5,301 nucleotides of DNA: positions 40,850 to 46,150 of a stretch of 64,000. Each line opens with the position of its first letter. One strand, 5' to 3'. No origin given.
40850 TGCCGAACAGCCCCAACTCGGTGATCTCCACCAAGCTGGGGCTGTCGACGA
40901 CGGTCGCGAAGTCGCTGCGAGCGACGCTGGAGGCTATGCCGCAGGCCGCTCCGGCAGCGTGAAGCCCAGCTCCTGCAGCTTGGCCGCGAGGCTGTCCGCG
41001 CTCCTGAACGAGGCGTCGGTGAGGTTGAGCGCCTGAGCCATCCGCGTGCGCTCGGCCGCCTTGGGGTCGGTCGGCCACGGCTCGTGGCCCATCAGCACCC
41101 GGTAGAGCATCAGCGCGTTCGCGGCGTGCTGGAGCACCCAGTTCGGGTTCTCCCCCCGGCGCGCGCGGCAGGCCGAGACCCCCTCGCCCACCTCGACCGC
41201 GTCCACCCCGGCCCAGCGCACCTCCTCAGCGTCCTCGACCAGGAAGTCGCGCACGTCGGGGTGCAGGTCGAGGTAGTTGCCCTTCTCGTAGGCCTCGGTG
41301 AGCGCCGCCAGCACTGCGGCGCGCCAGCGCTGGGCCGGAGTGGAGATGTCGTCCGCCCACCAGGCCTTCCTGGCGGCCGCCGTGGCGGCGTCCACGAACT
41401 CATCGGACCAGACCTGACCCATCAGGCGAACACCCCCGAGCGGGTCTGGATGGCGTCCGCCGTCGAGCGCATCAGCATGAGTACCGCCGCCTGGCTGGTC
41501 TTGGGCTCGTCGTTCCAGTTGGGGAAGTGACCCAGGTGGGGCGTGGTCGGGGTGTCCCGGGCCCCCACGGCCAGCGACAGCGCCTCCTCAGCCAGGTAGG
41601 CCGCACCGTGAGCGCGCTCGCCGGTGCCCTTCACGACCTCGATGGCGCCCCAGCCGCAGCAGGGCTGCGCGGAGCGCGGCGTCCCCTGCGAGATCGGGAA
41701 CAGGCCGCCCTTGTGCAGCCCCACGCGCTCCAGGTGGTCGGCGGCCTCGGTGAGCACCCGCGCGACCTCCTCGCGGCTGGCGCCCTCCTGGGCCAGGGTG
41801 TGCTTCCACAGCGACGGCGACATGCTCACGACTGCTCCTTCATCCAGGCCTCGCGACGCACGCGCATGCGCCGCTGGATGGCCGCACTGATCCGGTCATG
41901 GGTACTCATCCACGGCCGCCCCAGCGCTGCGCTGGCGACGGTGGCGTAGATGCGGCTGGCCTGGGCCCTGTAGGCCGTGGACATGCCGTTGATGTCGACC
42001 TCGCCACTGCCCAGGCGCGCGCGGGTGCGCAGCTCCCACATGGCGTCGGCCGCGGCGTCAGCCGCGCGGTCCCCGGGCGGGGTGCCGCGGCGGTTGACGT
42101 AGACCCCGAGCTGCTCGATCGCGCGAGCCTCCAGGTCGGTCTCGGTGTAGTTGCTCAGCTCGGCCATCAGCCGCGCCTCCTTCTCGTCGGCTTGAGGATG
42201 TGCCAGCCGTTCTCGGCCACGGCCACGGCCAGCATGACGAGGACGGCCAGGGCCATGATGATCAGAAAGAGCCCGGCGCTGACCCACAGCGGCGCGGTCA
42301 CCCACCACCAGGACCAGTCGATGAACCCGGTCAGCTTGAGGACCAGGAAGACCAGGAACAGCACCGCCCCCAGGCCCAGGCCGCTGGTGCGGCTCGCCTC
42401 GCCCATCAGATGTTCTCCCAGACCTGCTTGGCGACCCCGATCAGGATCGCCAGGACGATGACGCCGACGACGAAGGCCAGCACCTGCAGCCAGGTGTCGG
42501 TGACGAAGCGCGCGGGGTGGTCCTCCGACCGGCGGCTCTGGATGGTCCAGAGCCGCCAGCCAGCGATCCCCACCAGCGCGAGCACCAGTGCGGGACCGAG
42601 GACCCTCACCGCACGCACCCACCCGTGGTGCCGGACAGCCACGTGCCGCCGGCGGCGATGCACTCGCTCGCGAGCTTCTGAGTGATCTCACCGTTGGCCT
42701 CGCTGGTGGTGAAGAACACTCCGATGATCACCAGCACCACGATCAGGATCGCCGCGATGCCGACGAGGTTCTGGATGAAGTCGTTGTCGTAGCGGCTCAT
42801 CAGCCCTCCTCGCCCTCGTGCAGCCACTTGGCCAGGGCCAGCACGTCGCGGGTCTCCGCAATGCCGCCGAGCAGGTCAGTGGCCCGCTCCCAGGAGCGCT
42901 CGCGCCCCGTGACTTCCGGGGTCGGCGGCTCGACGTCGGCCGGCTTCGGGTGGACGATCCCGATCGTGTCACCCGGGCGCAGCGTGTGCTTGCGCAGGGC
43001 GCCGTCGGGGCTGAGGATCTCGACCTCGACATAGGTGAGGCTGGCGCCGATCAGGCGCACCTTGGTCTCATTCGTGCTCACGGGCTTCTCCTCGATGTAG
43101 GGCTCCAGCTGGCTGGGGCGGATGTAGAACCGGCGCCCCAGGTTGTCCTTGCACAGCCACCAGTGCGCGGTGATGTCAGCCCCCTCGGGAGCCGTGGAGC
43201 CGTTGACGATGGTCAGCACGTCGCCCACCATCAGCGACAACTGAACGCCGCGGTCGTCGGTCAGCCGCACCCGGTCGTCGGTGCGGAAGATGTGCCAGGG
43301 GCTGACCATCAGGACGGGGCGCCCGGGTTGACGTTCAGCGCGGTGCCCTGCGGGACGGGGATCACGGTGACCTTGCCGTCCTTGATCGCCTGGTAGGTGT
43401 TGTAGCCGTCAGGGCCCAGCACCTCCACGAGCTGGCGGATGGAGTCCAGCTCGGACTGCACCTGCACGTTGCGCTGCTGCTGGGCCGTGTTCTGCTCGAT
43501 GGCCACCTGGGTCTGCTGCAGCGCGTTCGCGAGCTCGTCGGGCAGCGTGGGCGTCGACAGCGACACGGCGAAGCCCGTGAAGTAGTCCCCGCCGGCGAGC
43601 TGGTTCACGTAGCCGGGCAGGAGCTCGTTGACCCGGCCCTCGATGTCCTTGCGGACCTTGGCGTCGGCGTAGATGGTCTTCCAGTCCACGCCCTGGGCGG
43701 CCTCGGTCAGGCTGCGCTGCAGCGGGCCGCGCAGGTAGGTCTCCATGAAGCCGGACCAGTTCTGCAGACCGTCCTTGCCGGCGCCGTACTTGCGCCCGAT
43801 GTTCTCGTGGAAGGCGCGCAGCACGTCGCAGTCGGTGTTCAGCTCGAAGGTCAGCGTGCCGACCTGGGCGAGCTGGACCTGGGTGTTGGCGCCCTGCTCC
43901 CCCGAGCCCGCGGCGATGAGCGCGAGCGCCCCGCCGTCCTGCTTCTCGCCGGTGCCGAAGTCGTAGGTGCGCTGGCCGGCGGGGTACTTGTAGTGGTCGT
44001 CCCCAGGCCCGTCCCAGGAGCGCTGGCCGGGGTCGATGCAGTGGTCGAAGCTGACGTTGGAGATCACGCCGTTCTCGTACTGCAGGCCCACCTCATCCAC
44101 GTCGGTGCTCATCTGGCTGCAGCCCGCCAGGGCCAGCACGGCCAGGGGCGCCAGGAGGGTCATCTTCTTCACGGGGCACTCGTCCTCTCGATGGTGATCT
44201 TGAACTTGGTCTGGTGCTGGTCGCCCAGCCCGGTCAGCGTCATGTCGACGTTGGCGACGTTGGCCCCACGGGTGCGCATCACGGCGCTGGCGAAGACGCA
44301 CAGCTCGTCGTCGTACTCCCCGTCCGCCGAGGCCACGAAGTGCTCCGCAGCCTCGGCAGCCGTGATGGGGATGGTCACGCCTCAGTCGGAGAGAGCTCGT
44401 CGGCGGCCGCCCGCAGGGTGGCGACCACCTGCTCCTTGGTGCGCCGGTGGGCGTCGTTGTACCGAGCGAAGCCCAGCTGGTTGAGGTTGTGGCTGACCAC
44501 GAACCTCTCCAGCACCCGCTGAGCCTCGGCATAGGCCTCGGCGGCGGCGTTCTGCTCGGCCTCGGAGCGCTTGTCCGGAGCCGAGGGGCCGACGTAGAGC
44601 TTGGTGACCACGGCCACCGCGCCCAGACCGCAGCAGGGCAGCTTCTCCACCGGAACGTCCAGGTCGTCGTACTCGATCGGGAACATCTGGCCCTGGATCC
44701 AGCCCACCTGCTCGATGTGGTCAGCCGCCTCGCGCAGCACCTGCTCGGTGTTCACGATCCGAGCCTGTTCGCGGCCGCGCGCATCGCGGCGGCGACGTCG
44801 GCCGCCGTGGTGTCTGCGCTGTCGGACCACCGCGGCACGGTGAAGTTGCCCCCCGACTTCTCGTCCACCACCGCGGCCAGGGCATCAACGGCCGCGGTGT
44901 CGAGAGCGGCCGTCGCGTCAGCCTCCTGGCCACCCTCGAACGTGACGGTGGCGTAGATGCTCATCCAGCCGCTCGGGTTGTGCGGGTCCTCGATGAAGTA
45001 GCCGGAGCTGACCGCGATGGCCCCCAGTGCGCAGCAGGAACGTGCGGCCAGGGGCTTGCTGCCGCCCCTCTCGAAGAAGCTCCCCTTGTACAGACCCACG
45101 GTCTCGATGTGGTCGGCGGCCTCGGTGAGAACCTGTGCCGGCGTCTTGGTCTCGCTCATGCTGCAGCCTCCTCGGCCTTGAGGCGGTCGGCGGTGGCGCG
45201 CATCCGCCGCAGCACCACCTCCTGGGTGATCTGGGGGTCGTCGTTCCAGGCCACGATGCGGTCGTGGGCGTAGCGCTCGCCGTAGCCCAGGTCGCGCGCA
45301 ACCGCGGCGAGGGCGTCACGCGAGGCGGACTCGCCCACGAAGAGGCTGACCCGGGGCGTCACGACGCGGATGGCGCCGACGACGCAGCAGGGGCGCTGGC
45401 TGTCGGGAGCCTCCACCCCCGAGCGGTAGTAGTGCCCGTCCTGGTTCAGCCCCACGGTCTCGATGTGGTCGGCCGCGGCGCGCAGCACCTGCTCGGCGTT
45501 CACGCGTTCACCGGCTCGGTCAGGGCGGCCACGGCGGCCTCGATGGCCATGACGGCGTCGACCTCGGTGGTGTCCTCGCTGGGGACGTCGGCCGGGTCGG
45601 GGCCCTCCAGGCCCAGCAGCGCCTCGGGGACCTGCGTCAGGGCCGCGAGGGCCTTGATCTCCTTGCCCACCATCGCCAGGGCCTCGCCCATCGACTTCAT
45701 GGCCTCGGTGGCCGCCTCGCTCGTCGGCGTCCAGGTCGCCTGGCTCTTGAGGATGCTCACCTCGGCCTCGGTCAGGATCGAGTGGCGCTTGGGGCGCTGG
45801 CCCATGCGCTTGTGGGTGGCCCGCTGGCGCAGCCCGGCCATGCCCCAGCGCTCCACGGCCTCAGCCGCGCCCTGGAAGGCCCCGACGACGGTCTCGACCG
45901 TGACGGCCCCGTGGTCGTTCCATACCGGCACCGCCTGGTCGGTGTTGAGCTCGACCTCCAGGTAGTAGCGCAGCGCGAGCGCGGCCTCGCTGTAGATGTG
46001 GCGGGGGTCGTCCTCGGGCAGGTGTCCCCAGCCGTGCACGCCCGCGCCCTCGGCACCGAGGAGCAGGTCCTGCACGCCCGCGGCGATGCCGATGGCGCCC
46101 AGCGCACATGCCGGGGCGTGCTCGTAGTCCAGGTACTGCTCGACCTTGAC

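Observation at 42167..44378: SPFH-like lipoprotein with a chain of co-translated small membrane proteins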

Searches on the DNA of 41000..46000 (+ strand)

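Call 4: search_dna_similar(query=window:41000-46000:+, collection=phages, mode=near)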
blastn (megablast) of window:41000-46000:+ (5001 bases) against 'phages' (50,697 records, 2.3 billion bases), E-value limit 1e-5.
No match.
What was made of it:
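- Tried and rejected: Megablast of 41-46 kb against phage genomes: no match (call 4).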

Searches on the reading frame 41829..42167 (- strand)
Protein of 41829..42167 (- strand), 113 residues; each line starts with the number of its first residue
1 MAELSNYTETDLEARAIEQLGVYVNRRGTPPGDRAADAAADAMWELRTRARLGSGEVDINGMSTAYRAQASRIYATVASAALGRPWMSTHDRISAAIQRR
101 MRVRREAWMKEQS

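Call 5: search_protein_families(library=pfam, max_evalue=1, proteins=[window:41829-42167:-])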
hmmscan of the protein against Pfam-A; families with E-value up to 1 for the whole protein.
window:41829-42167:- (113 aa): 0 families

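Call 6: search_protein_families(library=phrogs, max_evalue=1, proteins=[window:41829-42167:-])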
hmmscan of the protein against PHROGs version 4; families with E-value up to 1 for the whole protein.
window:41829-42167:- (113 aa): 1 family
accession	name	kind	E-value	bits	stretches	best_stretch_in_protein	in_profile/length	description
phrog_5333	-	unknown function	0.055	14.7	1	8-57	4-53/64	-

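Call 23: search_protein_families(library=padloc, max_evalue=0.1, proteins=[window:41829-42167:-])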
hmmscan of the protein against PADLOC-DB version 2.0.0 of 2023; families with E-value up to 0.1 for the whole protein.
window:41829-42167:- (113 aa): 0 families

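Call 76: search_protein_families(library=ncbifam, max_evalue=0.1, proteins=[window:41829-42167:-])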
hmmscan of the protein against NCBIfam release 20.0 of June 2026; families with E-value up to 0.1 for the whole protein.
window:41829-42167:- (113 aa): 0 families

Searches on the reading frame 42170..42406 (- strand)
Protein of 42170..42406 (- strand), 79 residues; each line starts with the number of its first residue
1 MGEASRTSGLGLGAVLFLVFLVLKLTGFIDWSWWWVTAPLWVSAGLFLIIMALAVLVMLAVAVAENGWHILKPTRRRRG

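Call 5: search_protein_families(library=pfam, max_evalue=1, proteins=[window:42170-42406:-])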
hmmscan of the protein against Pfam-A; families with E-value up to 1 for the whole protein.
window:42170-42406:- (79 aa): 3 families
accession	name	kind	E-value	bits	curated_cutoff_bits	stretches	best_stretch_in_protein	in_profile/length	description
PF10269.14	Tmemb_185A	-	0.00018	21.8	23.1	1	20-58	145-184/252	Transmembrane Fragile-X-F protein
PF09858.14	DUF2085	-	0.12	13.2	25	1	5-60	20-66/90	Predicted membrane protein (DUF2085)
PF07332.16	Phage_holin_3_6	-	0.14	12.7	28.4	1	7-63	36-91/116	Putative Actinobacterial Holin-X, holin superfamily III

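Call 6: search_protein_families(library=phrogs, max_evalue=1, proteins=[window:42170-42406:-])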
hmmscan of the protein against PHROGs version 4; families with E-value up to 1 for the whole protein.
window:42170-42406:- (79 aa): 7 families
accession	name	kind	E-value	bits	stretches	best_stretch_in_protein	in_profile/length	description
phrog_1374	-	unknown function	9.1e-22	77.7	1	5-65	11-71/89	-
phrog_20229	-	unknown function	3.9e-07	31.2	1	10-55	1-46/93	-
phrog_6414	-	unknown function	1.6e-05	26.1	1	14-61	6-56/69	-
phrog_24374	-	unknown function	0.03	15.7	1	7-58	27-80/90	-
phrog_24382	-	unknown function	0.049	14.9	1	13-41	7-35/69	-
phrog_19829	-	unknown function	0.13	12.9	1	19-78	25-82/194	-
phrog_25216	-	unknown function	0.5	9.6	1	13-71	414-467/636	-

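Call 23: search_protein_families(library=padloc, max_evalue=0.1, proteins=[window:42170-42406:-])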
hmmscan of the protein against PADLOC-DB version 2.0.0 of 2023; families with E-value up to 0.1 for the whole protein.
window:42170-42406:- (79 aa): 0 families

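Call 32: search_dna_similar(query=window:42170-42406:-, collection=phages, mode=protein, max_evalue=0.001, max_rows=25, rows=spread)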
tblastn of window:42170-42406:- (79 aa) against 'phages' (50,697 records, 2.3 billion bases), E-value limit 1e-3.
No match.

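Call 58: find_homologous_proteins(query=window:42170-42406:-, max_evalue=0.001)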
Query window:42170-42406:- (79 aa): 3487 proteins with E <= 0.001 among 3528 candidates; the best 120 are listed.
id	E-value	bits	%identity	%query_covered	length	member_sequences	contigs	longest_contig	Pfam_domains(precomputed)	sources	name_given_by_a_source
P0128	7.8e-43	162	100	100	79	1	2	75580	-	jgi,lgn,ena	-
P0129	8.1e-32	127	76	99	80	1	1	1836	-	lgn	-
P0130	2.1e-16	78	57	82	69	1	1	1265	-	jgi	jgi:ABC-type Fe3+-siderophore transport system permease subunit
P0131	2.5e-16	77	69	62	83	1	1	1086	PF10269.15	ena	-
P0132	3.3e-16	77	74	58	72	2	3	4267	-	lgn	-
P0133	5.5e-16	76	59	82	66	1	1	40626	-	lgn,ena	-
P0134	7.3e-16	76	67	53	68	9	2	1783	-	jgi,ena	jgi:hypothetical protein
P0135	7.4e-16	76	58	70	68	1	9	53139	PF10269.15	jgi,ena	jgi:uncharacterized membrane protein YtjA (UPF0391 family)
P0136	7.7e-16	76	69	66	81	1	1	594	-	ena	-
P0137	1.2e-15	75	80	44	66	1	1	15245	-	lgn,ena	-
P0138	1.2e-15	75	58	70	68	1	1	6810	PF10269.15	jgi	jgi:hypothetical protein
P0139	1.7e-15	75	58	70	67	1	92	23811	PF10269.15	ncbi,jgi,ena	jgi:uncharacterized membrane protein YtjA (UPF0391 family)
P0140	1.8e-15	75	66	67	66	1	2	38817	-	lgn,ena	-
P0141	2.0e-15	74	61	70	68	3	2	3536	-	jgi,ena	-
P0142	2.5e-15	74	51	87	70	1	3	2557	-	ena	-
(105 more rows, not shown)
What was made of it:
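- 42167..42406 (-): orfG, 79 aa. A two-TM protein with a Trp-rich loop (DWSWWWV) and a basic C-terminus. It belongs to a very widespread family of small Trp-rich membrane proteins. 3,487 homologous clusters from phages and many bacteria (call 58).
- On Small Trp-rich membrane protein family (phrog_1374 / Tmemb_185A-like), for orfG: 3,487 homologous clusters (call 58).
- orfG belongs to a huge independent family (call 58).
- Tried and rejected: For orfG this is probably due to low-complexity masking, because profile searches do find a huge family (calls 6, 58).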

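Call 76: search_protein_families(library=ncbifam, max_evalue=0.1, proteins=[window:42170-42406:-])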
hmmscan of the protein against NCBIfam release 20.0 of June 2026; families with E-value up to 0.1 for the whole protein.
window:42170-42406:- (79 aa): 0 families

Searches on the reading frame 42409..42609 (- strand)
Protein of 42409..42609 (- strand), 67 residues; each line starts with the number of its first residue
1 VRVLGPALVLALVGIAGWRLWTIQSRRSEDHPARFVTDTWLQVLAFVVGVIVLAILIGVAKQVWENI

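Call 5: search_protein_families(library=pfam, max_evalue=1, proteins=[window:42409-42609:-])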
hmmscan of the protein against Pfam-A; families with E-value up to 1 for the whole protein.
window:42409-42609:- (67 aa): 6 families
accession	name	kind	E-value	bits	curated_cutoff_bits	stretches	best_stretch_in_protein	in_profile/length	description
PF04093.17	MreD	-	0.01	16.4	24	1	31-62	97-125/158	rod shape-determining protein MreD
PF04290.18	DctQ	-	0.017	15.5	28.3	1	2-59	66-123/132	Tripartite ATP-independent periplasmic transporters, DctQ component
PF19865.4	DUF6338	-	0.028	14.4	26.5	1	9-61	50-102/205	Family of unknown function (DUF6338)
PF09976.15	TPR_21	-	0.16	12.1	25.5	1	7-28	14-35/193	Tetratricopeptide repeat-like domain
PF12669.12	FeoB_associated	-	0.55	11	27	0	46-63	3-20/44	FeoB-associated Cys-rich membrane protein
PF05624.19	LSR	-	0.99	9.9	25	1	40-60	2-22/48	Lipolysis stimulated receptor (LSR)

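Call 6: search_protein_families(library=phrogs, max_evalue=1, proteins=[window:42409-42609:-])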
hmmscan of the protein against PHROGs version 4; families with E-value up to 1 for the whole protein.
window:42409-42609:- (67 aa): 3 families
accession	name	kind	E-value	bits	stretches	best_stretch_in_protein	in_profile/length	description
phrog_22431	-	unknown function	0.022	16.2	1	7-23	52-68/73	-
phrog_24979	-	unknown function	0.27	12.7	1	42-61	11-30/84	-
phrog_12024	-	unknown function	0.74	11.2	1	37-65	3-31/119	-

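Call 23: search_protein_families(library=padloc, max_evalue=0.1, proteins=[window:42409-42609:-])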
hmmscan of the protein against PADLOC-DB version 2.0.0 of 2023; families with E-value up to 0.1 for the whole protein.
window:42409-42609:- (67 aa): 0 families

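Call 47: find_homologous_proteins(query=window:42409-42609:-, max_evalue=0.01)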
Query window:42409-42609:- (67 aa): 3 proteins with E <= 0.01 among 7 candidates.
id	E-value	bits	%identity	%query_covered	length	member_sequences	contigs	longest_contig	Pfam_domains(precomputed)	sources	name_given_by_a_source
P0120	4.3e-33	130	94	100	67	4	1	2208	-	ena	-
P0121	1.1e-29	119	87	100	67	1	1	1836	-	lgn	-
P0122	5.6e-22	95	75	100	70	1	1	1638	-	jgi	jgi:hypothetical protein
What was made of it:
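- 42406..42609 (-): orfF, 67 aa. A two-TM hairpin with a basic loop and a conserved C-terminal tail (QVWENI). It is the conserved partner of the SPFH gene in this lineage. Only 3 further close relatives in 5.8 billion proteins (call 47).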

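Call 49: find_encoding_contigs(protein=P0122, flank=3000, max_places=2)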
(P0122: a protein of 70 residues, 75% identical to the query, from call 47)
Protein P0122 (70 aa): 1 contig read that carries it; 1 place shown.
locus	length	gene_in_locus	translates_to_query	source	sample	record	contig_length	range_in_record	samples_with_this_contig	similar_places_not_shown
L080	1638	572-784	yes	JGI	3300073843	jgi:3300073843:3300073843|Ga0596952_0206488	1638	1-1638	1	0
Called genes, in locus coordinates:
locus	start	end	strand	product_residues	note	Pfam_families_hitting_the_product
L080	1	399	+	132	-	?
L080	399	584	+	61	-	-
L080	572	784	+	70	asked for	-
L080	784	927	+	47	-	-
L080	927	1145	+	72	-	PF27910:Small_Trp_rich (weak), PF10269:Tmemb_185A (weak)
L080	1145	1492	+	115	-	-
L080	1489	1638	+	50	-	?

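Call 76: search_protein_families(library=ncbifam, max_evalue=0.1, proteins=[window:42409-42609:-])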
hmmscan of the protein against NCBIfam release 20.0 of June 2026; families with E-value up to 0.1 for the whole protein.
window:42409-42609:- (67 aa): 2 families
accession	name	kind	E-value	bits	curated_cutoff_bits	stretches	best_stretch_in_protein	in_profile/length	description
NF033218.1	anchor_AmaP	equivalog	0.014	15.2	55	1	8-58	12-63/166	alkaline shock response membrane anchor protein AmaP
TIGR02866.1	CoxB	equivalog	0.03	13.9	147.7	1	8-60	23-75/202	cytochrome c oxidase subunit II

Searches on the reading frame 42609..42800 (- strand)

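Call 5: search_protein_families(library=pfam, max_evalue=1, proteins=[window:42609-42800:-])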
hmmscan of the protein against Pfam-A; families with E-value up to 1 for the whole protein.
window:42609-42800:- (64 aa): 1 family
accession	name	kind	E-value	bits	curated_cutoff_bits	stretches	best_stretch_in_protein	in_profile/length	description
PF14221.11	DUF4330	-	0.049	14.2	27.6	1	11-42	15-45/167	Domain of unknown function (DUF4330)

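Call 6: search_protein_families(library=phrogs, max_evalue=1, proteins=[window:42609-42800:-])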
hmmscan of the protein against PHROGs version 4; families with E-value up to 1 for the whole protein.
window:42609-42800:- (64 aa): 3 families
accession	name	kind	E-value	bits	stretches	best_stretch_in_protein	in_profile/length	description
phrog_38854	-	unknown function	0.0095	16.4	1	11-47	67-103/217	-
phrog_37946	-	unknown function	0.012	16.7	1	14-54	4-44/74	-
phrog_14464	-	moron, auxiliary metabolic gene and host takeover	0.34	12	1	12-30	12-30/59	membrane protein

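Call 23: search_protein_families(library=padloc, max_evalue=0.1, proteins=[window:42609-42800:-])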
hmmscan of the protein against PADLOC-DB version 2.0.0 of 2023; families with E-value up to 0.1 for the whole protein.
window:42609-42800:- (64 aa): 0 families

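Call 76: search_protein_families(library=ncbifam, max_evalue=0.1, proteins=[window:42609-42800:-])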
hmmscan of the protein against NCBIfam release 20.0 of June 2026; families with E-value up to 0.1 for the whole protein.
window:42609-42800:- (64 aa): 0 families
